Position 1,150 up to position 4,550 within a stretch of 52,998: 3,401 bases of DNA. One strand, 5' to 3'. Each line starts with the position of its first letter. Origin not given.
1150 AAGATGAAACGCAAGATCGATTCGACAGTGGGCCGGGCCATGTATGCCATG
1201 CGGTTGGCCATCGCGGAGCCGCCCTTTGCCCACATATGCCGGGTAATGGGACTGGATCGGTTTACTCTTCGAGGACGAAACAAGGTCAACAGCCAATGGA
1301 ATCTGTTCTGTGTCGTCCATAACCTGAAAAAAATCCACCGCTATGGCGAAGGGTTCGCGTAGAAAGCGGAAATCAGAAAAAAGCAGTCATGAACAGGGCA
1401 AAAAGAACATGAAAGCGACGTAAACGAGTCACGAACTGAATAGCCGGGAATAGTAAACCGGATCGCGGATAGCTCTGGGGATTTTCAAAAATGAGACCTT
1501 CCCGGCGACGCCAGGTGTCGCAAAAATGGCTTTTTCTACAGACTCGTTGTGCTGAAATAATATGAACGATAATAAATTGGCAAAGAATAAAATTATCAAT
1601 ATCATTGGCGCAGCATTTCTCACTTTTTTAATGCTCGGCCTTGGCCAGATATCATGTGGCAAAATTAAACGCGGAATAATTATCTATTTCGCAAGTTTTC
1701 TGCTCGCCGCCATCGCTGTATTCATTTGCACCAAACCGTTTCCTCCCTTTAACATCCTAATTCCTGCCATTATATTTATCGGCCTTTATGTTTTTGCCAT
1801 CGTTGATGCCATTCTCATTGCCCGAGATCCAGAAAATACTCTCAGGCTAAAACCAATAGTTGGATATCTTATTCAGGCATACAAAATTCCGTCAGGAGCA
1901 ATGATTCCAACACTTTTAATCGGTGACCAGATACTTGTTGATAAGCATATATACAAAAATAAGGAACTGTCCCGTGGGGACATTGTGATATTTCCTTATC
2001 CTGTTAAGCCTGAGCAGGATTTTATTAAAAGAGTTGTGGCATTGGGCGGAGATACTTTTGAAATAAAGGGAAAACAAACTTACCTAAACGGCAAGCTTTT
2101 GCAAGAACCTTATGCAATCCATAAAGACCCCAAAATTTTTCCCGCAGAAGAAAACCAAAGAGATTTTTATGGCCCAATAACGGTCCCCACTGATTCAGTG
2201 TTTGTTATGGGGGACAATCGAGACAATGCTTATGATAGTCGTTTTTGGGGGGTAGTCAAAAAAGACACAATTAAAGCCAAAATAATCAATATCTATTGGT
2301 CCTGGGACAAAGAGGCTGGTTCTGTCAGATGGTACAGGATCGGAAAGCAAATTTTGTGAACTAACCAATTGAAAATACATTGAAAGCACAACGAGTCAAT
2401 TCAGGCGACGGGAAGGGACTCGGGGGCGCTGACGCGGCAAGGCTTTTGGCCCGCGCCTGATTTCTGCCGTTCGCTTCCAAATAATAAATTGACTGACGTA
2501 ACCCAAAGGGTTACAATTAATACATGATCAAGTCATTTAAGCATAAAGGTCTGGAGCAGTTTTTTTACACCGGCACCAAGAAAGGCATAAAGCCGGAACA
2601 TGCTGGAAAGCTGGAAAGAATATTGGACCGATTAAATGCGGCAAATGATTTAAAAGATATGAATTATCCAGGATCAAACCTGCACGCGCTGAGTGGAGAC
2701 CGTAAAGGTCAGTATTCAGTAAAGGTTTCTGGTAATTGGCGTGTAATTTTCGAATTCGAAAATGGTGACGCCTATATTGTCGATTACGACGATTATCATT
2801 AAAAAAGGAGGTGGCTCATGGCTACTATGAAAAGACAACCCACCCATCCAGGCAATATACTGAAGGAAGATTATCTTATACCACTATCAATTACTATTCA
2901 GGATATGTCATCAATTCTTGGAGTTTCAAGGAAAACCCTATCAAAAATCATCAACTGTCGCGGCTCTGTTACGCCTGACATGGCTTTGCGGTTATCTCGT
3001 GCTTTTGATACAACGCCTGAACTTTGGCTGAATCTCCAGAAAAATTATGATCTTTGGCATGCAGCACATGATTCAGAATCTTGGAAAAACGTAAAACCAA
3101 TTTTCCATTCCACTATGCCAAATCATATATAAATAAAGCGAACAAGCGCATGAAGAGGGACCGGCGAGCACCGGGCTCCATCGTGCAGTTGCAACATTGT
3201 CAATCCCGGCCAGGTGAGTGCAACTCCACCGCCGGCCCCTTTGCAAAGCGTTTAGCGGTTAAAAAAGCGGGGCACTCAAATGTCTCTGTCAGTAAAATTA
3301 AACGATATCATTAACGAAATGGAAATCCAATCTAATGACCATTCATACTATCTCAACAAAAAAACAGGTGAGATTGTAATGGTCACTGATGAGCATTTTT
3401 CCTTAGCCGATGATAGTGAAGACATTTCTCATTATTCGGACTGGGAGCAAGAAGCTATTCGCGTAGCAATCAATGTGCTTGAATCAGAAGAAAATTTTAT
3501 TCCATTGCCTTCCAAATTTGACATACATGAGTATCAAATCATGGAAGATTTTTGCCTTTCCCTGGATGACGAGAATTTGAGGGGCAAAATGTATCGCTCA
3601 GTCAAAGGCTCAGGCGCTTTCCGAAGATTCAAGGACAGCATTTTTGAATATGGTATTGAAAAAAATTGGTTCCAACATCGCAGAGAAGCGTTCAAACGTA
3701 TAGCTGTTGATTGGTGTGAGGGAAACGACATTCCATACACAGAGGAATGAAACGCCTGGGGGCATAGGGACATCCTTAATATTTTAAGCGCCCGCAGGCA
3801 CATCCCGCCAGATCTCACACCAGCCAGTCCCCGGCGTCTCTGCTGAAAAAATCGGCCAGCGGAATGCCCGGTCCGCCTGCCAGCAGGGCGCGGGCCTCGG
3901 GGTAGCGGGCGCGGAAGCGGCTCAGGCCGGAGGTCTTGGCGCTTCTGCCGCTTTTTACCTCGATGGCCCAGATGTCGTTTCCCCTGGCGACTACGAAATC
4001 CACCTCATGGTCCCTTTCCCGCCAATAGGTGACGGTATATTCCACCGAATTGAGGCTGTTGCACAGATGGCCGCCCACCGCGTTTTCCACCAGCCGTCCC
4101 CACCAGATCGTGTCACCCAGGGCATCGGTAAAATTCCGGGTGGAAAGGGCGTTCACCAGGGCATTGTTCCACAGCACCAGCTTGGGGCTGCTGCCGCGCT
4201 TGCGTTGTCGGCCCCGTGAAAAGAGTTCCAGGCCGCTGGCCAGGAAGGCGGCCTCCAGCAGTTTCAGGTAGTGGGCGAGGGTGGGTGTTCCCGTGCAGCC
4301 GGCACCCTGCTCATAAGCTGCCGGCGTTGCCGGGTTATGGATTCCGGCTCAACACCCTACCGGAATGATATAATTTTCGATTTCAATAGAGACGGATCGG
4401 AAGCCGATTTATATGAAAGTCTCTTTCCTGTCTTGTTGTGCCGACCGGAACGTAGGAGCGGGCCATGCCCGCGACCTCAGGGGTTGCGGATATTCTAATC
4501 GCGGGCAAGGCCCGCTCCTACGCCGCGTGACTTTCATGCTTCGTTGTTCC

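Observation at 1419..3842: AT-rich gene-cassette array separated by attC-like sites: an integron array (or CALIN) directly downstream of an IS element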

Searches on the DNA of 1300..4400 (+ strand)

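Call 69: search_with_rna_model(model_id=R2, source=window, start=1300, end=4400, filters=off, max_evalue=10, show_alignments=6)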
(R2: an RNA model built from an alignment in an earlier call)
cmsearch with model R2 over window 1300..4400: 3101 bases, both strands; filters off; matches with E-value up to 10: 9.
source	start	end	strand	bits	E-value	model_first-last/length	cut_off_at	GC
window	2386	2475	+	40.5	6.3e-09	1-63/63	no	0.64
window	3138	3256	+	15.7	0.01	1-63/63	no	0.61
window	2175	2210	-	7.2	1.4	1-63/63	no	0.44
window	3853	3875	-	6.8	1.8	20-44/63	no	0.78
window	2541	2570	-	6.2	2.5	1-63/63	no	0.4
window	2496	2516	+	5.7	3.4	1-63/63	no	0.43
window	2119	2172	-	5.3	4.2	1-63/63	no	0.37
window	3670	3697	+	5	5.1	1-63/63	no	0.46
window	1905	1942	-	4.5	6.9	1-63/63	no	0.37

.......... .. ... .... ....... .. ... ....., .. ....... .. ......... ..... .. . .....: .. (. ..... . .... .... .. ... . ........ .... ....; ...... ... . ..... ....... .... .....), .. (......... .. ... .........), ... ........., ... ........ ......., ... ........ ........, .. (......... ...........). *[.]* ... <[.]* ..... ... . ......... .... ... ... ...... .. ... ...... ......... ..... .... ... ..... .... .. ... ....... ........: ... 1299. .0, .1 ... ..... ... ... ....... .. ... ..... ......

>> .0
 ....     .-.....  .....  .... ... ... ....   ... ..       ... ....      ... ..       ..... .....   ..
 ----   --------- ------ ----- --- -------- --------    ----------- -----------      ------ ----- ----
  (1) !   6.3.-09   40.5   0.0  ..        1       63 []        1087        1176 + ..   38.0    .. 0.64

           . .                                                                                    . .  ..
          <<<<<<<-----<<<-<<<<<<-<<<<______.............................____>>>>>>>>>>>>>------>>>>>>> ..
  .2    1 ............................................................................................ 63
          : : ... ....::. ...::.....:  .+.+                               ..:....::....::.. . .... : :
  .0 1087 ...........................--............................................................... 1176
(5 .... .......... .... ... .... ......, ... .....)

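Call 75: search_with_rna_model(model_id=R2, sources=[L112, L113, L114, L115, L116, L119, L120], max_evalue=1)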
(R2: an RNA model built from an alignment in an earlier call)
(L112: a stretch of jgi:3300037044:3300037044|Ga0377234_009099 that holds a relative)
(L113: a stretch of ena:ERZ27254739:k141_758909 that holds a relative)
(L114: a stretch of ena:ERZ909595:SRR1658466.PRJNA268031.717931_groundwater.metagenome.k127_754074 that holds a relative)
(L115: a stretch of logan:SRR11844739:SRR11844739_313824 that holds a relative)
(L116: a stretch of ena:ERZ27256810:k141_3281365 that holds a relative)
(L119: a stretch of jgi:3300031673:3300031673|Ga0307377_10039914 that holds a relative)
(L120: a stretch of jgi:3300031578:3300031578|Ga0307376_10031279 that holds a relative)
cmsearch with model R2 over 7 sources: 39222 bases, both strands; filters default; matches with E-value up to 1: 13.
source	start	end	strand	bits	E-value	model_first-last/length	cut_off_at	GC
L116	4420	4485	+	45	6e-09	1-63/63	no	0.52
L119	2808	2873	+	45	6e-09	1-63/63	no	0.52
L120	2556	2621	+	45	6e-09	1-63/63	no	0.52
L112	422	541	+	30.9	2e-05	1-63/63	no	0.62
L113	1526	1645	+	30.9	2e-05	1-63/63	no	0.62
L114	44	163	+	30.9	2e-05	1-63/63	no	0.62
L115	264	383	+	30.9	2e-05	1-63/63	no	0.62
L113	773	863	+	27.5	0.00015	1-63/63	no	0.57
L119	3841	3963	+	26.3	0.00029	1-63/63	no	0.49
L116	5454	5575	+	24.8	0.0007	1-63/63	no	0.48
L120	3590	3711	+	24.8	0.0007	1-63/63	no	0.48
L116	6446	6518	+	21.6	0.0045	1-63/63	no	0.52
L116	1093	1126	+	21.3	0.0052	14-49/63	no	0.62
